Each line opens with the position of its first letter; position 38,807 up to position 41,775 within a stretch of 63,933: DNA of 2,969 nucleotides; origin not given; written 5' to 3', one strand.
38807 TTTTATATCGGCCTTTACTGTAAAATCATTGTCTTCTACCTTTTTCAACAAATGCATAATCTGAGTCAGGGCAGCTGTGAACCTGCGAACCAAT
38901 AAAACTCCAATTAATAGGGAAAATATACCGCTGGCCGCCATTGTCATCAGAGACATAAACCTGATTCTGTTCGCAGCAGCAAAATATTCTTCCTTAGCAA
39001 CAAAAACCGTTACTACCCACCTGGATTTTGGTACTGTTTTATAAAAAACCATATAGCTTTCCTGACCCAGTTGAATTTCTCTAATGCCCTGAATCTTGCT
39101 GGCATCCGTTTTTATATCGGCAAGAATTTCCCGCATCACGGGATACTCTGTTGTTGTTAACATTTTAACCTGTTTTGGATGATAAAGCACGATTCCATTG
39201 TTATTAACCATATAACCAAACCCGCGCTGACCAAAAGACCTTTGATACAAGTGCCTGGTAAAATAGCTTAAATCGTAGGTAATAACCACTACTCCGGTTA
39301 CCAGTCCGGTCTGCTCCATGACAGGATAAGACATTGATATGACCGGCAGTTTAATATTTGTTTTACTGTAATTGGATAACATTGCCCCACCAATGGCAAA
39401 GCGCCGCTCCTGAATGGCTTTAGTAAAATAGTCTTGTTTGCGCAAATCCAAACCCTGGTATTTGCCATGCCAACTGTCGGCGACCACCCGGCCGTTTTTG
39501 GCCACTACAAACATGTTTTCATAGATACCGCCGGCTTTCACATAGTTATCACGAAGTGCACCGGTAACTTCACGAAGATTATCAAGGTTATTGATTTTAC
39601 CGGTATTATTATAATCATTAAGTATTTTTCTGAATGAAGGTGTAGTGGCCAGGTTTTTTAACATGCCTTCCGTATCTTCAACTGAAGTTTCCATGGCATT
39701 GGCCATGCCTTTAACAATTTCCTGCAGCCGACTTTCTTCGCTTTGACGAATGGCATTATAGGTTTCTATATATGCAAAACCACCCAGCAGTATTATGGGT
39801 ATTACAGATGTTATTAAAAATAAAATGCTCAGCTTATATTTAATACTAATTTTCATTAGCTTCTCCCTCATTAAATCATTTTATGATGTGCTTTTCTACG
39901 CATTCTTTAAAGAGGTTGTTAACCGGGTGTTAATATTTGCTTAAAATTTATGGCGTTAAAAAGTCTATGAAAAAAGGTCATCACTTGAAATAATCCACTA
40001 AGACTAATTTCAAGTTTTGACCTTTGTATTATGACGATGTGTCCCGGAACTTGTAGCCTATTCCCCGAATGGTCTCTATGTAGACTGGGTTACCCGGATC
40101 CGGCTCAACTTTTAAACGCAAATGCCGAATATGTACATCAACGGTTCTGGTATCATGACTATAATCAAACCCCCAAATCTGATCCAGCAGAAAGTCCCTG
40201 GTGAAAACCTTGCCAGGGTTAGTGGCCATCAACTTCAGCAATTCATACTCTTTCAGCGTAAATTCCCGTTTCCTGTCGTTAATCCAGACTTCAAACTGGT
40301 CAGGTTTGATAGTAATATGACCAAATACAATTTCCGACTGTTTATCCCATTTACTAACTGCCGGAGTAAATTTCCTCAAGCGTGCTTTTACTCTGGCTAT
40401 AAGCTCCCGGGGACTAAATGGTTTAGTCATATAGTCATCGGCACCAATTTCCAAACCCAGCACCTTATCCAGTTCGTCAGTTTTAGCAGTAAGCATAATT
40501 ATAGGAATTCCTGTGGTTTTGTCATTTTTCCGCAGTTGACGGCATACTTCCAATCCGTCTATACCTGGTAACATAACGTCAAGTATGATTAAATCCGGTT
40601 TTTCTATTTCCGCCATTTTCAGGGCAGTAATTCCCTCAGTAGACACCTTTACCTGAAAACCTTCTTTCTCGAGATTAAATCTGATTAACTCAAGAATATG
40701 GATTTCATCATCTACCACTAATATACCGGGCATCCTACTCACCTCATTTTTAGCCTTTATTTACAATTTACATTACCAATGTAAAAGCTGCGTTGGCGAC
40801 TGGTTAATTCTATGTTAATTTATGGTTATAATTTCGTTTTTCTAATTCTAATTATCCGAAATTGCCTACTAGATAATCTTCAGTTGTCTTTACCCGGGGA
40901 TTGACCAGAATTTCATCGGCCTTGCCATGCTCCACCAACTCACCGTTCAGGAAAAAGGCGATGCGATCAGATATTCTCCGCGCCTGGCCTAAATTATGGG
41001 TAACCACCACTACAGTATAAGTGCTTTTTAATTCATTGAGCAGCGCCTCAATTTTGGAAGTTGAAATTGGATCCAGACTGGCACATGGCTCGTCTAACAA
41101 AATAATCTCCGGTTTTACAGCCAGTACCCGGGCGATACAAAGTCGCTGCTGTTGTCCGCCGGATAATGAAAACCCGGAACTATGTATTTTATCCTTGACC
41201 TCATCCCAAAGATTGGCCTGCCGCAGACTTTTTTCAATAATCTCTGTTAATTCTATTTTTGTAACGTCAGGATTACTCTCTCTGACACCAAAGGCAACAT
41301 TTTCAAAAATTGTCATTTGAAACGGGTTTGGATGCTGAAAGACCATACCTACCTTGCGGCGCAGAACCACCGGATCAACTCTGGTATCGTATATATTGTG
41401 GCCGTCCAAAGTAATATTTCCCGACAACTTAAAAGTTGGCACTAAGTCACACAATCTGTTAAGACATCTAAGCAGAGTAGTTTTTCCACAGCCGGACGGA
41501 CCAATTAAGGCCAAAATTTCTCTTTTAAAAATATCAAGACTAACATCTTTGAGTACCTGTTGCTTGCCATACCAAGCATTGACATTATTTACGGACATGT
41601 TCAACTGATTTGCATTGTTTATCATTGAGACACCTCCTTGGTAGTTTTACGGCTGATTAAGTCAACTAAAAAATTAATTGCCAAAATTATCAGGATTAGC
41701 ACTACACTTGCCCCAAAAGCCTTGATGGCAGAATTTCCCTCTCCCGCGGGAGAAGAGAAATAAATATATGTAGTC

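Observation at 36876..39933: Pho-box-controlled chemoreceptor translationally coupled to a PstS paralog: candidate binding-protein-mediated phosphate taxis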

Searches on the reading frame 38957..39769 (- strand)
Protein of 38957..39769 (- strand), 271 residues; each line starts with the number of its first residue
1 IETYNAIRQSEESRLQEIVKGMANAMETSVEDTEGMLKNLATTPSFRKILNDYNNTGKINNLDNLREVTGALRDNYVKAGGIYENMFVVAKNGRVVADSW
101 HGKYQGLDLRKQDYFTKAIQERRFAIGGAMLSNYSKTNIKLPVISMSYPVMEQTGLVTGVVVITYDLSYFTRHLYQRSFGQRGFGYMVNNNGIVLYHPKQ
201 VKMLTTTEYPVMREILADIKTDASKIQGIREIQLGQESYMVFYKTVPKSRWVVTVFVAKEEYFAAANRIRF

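Call 20: find_related_loci(query=A2, collection=genome_contigs, flank=6000)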
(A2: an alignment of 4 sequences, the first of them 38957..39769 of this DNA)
Query A2 (271 aa) in genome_contigs; peptide patterns used: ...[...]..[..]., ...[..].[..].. (x = any residue, [..] = any of these).
390 stretches matched a pattern, but none encodes a relative of the query by tblastn (E <= 1e-3).

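Call 31: find_related_loci(query=A3, collection=genome_contigs, flank=6000)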
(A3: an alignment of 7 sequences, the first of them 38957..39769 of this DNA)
Query A3 (271 aa) in genome_contigs; peptide patterns used: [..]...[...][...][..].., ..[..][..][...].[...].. (x = any residue, [..] = any of these).
63 stretches matched a pattern; 6 encode a relative of the query (tblastn E <= 1e-3); 6 distinct loci.
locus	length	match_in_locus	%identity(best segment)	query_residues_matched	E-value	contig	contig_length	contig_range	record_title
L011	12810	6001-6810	49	2-270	1e-86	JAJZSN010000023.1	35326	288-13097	MAG: Bacillota bacterium isolate SKS3.bin3 NODE_1692_length_35326_cov_2.154919, whole genome shotgun sequence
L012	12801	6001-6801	33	2-270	4e-54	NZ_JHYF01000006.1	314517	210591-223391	Alkaliphilus transvaalensis ATCC 700919 T335DRAFT_scaffold00005.5_C, whole genome shotgun sequence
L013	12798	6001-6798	33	3-270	3e-51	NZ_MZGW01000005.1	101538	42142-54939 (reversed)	Alkalithermobacter paradoxus strain DSM 7309 CLOTH_contig000005, whole genome shotgun sequence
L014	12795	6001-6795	32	3-270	3e-48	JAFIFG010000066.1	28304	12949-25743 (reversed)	MAG: Clostridiaceae bacterium isolate coassembly_bin.26 k141_123947, whole genome shotgun sequence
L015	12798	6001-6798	32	3-271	3e-47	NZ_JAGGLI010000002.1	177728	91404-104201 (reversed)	Acetoanaerobium pronyense strain DSM 27512 Ga0454142_02, whole genome shotgun sequence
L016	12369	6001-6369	31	2-124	1e-15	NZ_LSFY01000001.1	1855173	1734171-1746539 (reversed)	Alkalithermobacter thermoalcaliphilus JW-YL-7 = DSM 7308 strain JW-YL-7 ctg1, whole genome shotgun sequence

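Call 43: find_related_loci(query=A3, collection=metagenome_contigs, flank=5000)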
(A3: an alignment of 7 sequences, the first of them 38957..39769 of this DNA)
Query A3 (271 aa) in metagenome_contigs; peptide patterns used: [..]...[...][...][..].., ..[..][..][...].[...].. (x = any residue, [..] = any of these).
83 stretches matched a pattern; 1 encode a relative of the query (tblastn E <= 1e-3); 1 distinct loci.
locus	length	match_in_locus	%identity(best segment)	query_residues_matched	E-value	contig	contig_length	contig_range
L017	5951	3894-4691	32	3-271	2e-48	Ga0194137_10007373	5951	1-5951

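Call 46: search_protein_families(library=pfam, proteins=[L014:1741-2595:+, L014:2632-3291:+, L014:3374-4615:-, L014:8429-9154:+, L014:9279-9872:+, L014:10232-10738:+, L014:10759-11343:+, L017:122-1447:+, L017:1607-2338:+, L017:2350-3144:+], max_evalue=0.00001)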
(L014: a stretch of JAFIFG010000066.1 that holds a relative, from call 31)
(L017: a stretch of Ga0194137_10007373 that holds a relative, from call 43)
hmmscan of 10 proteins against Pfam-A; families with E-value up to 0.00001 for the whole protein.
L014:1741-2595:+ (284 aa): 3 families
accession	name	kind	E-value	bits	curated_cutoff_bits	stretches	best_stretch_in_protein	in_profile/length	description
PF05368.20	NmrA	-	1.2e-23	84.6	27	1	2-248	4-266/298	NmrA-like family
PF13460.12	NAD_binding_10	-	3.2e-16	60.1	27.2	1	7-180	1-183/184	NAD(P)H-binding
PF01370.27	Epimerase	-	3.7e-07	30.2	20.9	1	3-71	1-71/240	NAD dependent epimerase/dehydratase family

L014:2632-3291:+ (219 aa): 1 family
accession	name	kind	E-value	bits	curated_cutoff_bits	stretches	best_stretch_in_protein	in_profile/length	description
PF02096.25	60KD_IMP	-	1.6e-58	197.7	35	1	22-208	1-162/163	60Kd inner membrane protein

L014:3374-4615:- (413 aa): 1 family
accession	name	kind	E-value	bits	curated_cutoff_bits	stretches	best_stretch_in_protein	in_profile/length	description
PF00563.25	EAL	-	3.5e-48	164.5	31.3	1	18-243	8-236/236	EAL domain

L014:8429-9154:+ (241 aa): 2 families
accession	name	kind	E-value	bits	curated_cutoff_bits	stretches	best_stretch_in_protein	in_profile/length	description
PF07702.18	UTRA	-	6e-21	75.2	23.8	1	97-237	2-141/141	UTRA domain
PF00392.27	GntR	-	3.2e-15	55.9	27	1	14-71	5-62/64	Bacterial regulatory proteins, gntR family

L014:9279-9872:+ (197 aa): 1 family
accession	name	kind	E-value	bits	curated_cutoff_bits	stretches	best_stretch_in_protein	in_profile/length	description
PF06941.18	NT5C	-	1.7e-13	51.3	24.8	1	6-182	4-174/180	5' nucleotidase, deoxy (Pyrimidine), cytosolic type C protein (NT5C)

L014:10232-10738:+ (168 aa): 1 family
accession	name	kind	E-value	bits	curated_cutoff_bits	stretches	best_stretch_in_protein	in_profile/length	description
PF06754.17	PhnG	-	2.9e-34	118.6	32.4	1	30-166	2-139/142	Phosphonate metabolism protein PhnG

L014:10759-11343:+ (194 aa): 1 family
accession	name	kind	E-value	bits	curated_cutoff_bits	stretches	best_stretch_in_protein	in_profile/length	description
PF05845.17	PhnH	-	2.1e-41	142.2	25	1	4-192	5-187/188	Bacterial phosphonate metabolism protein (PhnH)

L017:122-1447:+ (441 aa): 1 family
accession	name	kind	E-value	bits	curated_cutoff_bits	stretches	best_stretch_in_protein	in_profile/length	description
PF00375.23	SDF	-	3.5e-131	438.2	27.9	1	22-420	1-386/387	Sodium:dicarboxylate symporter family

L017:1607-2338:+ (243 aa): 2 families
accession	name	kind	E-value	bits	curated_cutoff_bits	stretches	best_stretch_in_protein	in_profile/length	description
PF00005.33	ABC_tran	-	4.6e-31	108.7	25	1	22-165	2-136/137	ABC transporter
PF13304.12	AAA_21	-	2e-11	45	27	0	135-197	235-300/304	AAA domain, putative AbiEii toxin, Type IV TA system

L017:2350-3144:+ (264 aa): 2 families
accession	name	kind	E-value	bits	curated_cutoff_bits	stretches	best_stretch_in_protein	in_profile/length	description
PF00950.22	ABC-3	-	3.6e-69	233.6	20.1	1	3-259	1-257/258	ABC 3 transport family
PF01032.23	FecCD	-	3.2e-09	36.7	26.5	1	41-229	80-277/311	FecCD transport family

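Call 54: search_protein_representatives(protein=window:38957-39769:-)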
Query: 271 residues. Proteins with E-value up to 0.001 (for the whole library): 974; up to 1e-10: 68; up to 1e-30: 3. The best 150 are listed.
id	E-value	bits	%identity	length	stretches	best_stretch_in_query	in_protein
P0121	2.2e-118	410.3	68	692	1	1-270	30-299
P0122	1.4e-79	283.2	50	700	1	2-270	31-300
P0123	1.8e-43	164.9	33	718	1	2-269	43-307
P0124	1.9e-26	109.1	27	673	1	6-268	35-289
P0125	1.6e-24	102.8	28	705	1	6-264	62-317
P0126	2.0e-24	102.6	54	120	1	30-129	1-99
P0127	1.3e-20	90.1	27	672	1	2-269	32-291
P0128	9.0e-20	87.3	27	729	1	8-269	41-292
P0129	1.9e-19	86.2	25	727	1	2-263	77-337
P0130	1.5e-18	83.3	26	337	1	3-220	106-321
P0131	1.6e-18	83.2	25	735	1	4-270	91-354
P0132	2.3e-18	82.7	26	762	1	6-270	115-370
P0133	9.1e-17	77.4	25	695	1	4-270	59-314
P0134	3.5e-16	75.5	24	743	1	4-270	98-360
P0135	4.1e-16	75.3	27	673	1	69-266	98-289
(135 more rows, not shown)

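Call 65: search_solved_structures(query=A3, max_evalue=0.01, show_alignments=2)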
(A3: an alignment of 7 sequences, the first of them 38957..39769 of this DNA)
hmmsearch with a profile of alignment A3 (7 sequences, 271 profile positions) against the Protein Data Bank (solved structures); distinct sequences matched with E-value up to 0.01: 18.
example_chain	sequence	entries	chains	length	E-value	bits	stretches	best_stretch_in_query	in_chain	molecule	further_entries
9hvj_A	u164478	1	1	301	5.5e-10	42.1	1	137-254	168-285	Cache domain protein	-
6iop_A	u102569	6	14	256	5.7e-07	32.3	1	98-270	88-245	Methyl-accepting chemotaxis protein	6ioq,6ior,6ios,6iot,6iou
3lib_A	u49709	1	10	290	8.2e-07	31.7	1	144-270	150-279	Hypothetical sensory transduction histidine kinase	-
7k5n_A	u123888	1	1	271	9.8e-07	31.5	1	143-258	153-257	Sensor domain-containing diguanylate cyclase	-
5ltx_A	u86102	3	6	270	2.2e-06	30.3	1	116-270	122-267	Chemotaxis protein | Methyl-accepting chemotaxis protein PctA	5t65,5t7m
9koo_A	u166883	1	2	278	2.3e-06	30.3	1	116-270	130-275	Methyl-accepting chemotaxis protein PctA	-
5ltv_A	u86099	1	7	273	2.4e-06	30.2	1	110-260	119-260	Chemotactic transducer PctC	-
3c8c_A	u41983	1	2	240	1e-05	28.1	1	143-270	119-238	Methyl-accepting chemotaxis protein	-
6iov_A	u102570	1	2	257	1.2e-05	27.9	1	143-270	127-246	Methyl-accepting chemotaxis (MCP) signaling domain protein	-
5ave_A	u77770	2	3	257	1.2e-05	27.9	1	143-270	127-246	Methyl-accepting chemotaxis (MCP) signaling domain protein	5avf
6pxy_A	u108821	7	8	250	1.6e-05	27.5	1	144-270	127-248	Putative methyl-accepting chemotaxis protein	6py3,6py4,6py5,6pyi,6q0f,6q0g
5lt9_A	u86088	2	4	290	3.8e-05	26.3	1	143-207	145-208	Methyl-accepting chemotaxis protein PctB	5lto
6mni_A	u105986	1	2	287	6.2e-05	25.6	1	145-269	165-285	Methyl-accepting chemotaxis protein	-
3li8_A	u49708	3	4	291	6.8e-05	25.4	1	145-270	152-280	Hypothetical sensory transduction histidine kinase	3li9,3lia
7w0w_A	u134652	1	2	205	0.00018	24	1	143-201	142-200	Methyl-accepting chemotaxis protein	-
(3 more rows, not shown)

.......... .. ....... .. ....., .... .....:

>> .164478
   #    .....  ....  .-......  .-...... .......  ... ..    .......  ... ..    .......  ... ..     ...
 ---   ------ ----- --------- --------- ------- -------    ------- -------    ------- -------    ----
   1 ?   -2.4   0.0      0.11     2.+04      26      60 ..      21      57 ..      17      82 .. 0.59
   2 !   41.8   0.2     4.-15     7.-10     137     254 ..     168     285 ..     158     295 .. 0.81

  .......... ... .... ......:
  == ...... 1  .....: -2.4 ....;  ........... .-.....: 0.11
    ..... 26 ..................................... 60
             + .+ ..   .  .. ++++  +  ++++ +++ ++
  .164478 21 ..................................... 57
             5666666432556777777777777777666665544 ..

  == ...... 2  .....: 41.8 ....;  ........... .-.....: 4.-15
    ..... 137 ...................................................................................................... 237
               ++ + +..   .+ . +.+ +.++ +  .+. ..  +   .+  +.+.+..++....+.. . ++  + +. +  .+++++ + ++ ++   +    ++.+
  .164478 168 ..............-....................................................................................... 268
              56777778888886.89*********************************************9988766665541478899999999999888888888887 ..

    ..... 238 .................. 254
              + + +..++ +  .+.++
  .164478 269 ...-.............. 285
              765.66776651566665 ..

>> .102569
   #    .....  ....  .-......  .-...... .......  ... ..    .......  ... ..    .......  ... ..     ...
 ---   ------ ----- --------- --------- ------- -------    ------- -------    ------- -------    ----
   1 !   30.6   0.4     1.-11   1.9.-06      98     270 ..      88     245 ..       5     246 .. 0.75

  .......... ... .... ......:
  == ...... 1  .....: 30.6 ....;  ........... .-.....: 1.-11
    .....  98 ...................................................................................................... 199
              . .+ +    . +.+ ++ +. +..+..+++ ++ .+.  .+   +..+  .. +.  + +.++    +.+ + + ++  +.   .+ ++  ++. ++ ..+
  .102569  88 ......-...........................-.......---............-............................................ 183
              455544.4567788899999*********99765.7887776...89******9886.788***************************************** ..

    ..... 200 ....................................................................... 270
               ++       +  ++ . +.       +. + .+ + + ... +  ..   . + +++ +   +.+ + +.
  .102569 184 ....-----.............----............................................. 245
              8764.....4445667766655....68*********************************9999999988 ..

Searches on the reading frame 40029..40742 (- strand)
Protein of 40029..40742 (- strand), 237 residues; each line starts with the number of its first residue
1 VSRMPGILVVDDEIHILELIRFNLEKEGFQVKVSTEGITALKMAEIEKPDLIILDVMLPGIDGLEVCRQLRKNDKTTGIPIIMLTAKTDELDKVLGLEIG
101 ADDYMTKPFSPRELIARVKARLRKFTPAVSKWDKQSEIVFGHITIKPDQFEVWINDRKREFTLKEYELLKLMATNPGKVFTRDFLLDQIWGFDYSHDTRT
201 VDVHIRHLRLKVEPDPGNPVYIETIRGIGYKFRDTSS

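Call 4: search_protein_families(library=pfam, proteins=[window:40029-40742:-])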
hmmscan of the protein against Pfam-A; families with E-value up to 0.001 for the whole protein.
window:40029-40742:- (237 aa): 3 families
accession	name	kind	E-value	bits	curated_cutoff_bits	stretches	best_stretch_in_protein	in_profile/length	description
PF00072.30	Response_reg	-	3.5e-31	108.1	30.2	1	7-119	1-111/111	Response regulator receiver domain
PF00486.34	Trans_reg_C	-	4.8e-27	94.3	26.2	1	160-232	5-77/77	Transcriptional regulatory protein, C terminal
PF23198.2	PDE8A_N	-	0.00093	19.6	29.6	0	11-90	17-97/147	PDE8A-like, N-terminal domain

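Call 5: search_protein_families(library=ncbifam, proteins=[window:40029-40742:-])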
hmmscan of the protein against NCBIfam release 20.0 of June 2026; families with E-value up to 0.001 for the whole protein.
window:40029-40742:- (237 aa): 104 families (the best 25 are shown)
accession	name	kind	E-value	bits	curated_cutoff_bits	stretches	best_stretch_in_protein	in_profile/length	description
NF040534.1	resp_reg_YycF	equivalog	1.5e-81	273.1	340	1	7-234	3-229/231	response regulator YycF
NF040689.1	MtrAB_MtrA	equivalog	1.4e-75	253.4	300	1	7-231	1-217/219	MtrAB system response regulator MtrA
TIGR02154.1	PhoB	equivalog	6.2e-72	241.6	296.2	1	6-232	4-225/226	phosphate regulon transcriptional regulator PhoB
NF045944.1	ResRegRpaBCyano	equivalog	5.2e-68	228.9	330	1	8-233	1-228/229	response regulator transcription factor RpaB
NF033120.0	vanR_FM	exception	1.6e-64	217.7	460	1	6-233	5-230/231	vancomycin resistance response regulator transcription factor, VanR-F/VanR-M family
NF008296.0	PRK11083.1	equivalog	5.9e-64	215.6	273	1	4-233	3-226/228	two-component system response regulator CreB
NF033117.2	vanR_ACDEGLN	exception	1.9e-62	210.8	350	1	7-231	1-224/226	VanR-ABDEGLN family response regulator transcription factor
NF053854.1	RespRegPhoBBctds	equivalog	4.2e-62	209.5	270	1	7-232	1-224/225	two-component system response regulator PhoB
NF041733.1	resp_reg_CseB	equivalog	8.7e-61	205.2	350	1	7-233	3-227/228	two-component system response regulator CseB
NF007005.1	PRK09468.1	equivalog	5.4e-60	202.8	331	1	6-232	5-231/237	osmolarity response regulator transcription factor OmpR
NF007982.1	PRK10710.1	equivalog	1.5e-57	194.9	380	1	4-233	7-228/235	envelope stress response regulator BaeR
TIGR01387.1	cztR_silR_copR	subfamily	1.3e-53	181.9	279.2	1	7-232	1-218/218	heavy metal response regulator transcription factor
NF007546.0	PRK10161.1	equivalog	1.4e-53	181.9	471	1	7-233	5-226/229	phosphate response regulator transcription factor PhoB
NF000401.1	vanR-A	exception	5e-53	179.9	500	1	7-232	5-229/231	vancomycin resistance response regulator transcription factor VanR-A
NF041209.1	resp_regPieR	equivalog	1.6e-50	171.9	450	1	7-235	3-230/231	two component system response regulator PieR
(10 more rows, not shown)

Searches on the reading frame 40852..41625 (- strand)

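Call 4: search_protein_families(library=pfam, proteins=[window:40852-41625:-])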
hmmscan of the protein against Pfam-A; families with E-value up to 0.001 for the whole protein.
window:40852-41625:- (257 aa): 5 families
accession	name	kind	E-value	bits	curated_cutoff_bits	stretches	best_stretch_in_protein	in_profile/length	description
PF00005.33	ABC_tran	-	2.8e-33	115.8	25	1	25-182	1-137/137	ABC transporter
PF13304.12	AAA_21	-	3.4e-11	44.2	27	1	37-83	1-44/304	AAA domain, putative AbiEii toxin, Type IV TA system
PF02463.25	SMC_N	-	1.6e-07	31.4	40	1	33-219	22-206/220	RecF/RecN/SMC N terminal domain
PF13401.12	AAA_22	-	1.3e-05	25.9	27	1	35-137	5-82/130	AAA domain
PF03215.21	Rad17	-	4.9e-05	23.8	23.8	1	22-57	32-67/186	Rad17 P-loop domain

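Call 5: search_protein_families(library=ncbifam, proteins=[window:40852-41625:-])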
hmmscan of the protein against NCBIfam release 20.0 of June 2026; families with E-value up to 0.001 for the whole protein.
window:40852-41625:- (257 aa): 190 families (the best 25 are shown)
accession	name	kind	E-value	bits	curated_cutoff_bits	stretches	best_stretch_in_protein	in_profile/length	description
TIGR00972.1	3a0107s01c2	equivalog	2.5e-111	370.9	343.2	1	10-257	2-248/248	phosphate ABC transporter ATP-binding protein PstB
NF010860.0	PRK14267.1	equivalog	2.7e-88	295.9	412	1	10-257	5-253/253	phosphate ABC transporter ATP-binding protein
NF010851.0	PRK14258.1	subfamily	1.2e-77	260.9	425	1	10-254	8-258/261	phosphate ABC transporter ATP-binding protein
NF010864.0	PRK14271.1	equivalog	3.8e-70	236.1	561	1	9-255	21-265/276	phosphate ABC transporter ATP-binding protein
NF010840.0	PRK14246.1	equivalog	3.6e-63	213.6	425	1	18-255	19-255/257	phosphate ABC transporter ATP-binding protein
NF007027.0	PRK09493.1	equivalog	6.9e-50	169.6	379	1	12-252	4-236/240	glutamine ABC transporter ATP-binding protein GlnQ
TIGR01186.1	proV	subfamily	1.1e-49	169.5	326.6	1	20-251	4-229/363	betaine/proline/choline family ABC transporter ATP-binding protein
TIGR04521.1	ECF_ATPase_2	equivalog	1.3e-49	168.8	330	1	21-242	17-235/279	energy-coupling factor transporter ATPase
NF008338.0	PRK11124.1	equivalog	4.4e-45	154.1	369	1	10-252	3-240/242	arginine ABC transporter ATP-binding protein ArtP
TIGR02315.1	ABC_phnC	equivalog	6.8e-45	153.4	266.1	1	10-239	2-233/243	phosphonate ABC transporter ATP-binding protein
TIGR04520.1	ECF_ATPase_1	equivalog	1.7e-44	152.3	315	1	11-242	2-226/269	energy-coupling factor transporter ATPase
NF008428.0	PRK11264.1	equivalog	7.1e-44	149.9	406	1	11-252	5-244/250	L-cystine ABC transporter ATP-binding protein TcyN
TIGR03265.1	PhnT2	equivalog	5.4e-43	147.6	457.7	1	9-251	4-234/353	putative 2-aminoethylphosphonate ABC transporter ATP-binding protein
TIGR00968.1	3a0106s01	subfamily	3e-42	144.7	342.75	1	11-247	2-226/237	sulfate ABC transporter ATP-binding protein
NF006987.0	PRK09452.1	equivalog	5.1e-42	143.9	482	1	9-244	17-240/378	spermidine/putrescine ABC transporter ATP-binding protein PotA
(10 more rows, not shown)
